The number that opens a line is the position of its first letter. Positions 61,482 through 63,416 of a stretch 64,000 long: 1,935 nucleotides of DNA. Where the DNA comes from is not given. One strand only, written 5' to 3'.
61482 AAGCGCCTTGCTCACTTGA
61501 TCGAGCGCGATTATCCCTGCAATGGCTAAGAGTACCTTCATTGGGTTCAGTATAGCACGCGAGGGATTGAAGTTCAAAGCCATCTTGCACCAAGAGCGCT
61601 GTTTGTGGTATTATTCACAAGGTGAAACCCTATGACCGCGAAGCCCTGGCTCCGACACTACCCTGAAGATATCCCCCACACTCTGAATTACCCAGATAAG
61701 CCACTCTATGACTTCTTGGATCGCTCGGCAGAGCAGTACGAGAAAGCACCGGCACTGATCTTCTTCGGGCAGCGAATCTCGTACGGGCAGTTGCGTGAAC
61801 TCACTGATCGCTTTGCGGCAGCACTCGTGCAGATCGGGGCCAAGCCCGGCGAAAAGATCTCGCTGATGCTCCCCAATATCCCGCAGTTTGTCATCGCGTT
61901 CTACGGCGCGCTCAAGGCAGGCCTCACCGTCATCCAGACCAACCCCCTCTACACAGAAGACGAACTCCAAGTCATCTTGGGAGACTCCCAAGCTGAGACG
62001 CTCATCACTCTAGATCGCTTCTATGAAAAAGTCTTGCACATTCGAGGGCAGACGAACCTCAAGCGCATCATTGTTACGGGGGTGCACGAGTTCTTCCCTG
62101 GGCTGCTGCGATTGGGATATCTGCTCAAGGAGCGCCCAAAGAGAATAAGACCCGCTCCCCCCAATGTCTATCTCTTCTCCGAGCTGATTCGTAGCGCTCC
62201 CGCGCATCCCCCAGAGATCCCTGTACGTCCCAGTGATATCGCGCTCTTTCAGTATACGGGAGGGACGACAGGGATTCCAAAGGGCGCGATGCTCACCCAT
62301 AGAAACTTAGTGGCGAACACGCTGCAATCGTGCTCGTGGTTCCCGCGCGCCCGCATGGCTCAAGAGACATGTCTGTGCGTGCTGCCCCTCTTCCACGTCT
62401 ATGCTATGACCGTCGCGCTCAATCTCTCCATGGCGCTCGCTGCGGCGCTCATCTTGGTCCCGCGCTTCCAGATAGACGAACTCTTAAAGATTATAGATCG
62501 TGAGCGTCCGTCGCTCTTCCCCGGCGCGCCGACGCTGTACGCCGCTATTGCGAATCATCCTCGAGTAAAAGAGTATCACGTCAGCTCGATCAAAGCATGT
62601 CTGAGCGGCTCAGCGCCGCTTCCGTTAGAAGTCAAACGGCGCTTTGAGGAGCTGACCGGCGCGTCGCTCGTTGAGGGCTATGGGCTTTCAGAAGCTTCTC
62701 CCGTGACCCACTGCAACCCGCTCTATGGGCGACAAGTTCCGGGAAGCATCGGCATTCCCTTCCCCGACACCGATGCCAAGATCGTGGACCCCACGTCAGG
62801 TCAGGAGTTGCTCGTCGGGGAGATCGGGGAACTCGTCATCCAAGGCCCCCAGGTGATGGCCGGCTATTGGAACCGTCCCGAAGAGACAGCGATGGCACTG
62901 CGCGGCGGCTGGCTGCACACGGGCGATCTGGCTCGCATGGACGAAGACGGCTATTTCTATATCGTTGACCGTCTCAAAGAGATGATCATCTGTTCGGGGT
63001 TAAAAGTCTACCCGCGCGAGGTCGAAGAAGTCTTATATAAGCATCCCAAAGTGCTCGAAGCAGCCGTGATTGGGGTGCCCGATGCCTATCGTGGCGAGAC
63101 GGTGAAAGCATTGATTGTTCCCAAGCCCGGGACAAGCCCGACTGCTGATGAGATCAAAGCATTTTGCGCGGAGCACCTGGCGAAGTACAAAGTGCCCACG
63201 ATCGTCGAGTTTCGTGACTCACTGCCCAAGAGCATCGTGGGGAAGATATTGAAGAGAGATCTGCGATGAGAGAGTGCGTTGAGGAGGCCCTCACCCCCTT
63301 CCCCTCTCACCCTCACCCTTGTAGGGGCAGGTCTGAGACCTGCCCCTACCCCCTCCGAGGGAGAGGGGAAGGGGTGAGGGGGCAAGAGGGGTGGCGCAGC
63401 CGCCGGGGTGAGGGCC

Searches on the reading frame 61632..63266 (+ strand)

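Call 34: search_protein_families(library=pfam, proteins=[window:61632-63266:+], max_evalue=0.00001)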
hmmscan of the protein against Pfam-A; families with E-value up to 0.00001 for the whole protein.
window:61632-63266:+ (545 aa): 2 families
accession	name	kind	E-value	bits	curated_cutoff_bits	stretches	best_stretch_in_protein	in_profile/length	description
PF00501.34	AMP-binding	-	8.9e-97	324.7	29.9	1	29-413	1-384/384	AMP-binding enzyme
PF13193.12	AMP-binding_C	-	7.3e-23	81.7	24.5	1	463-538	1-76/76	AMP-binding enzyme C-terminal domain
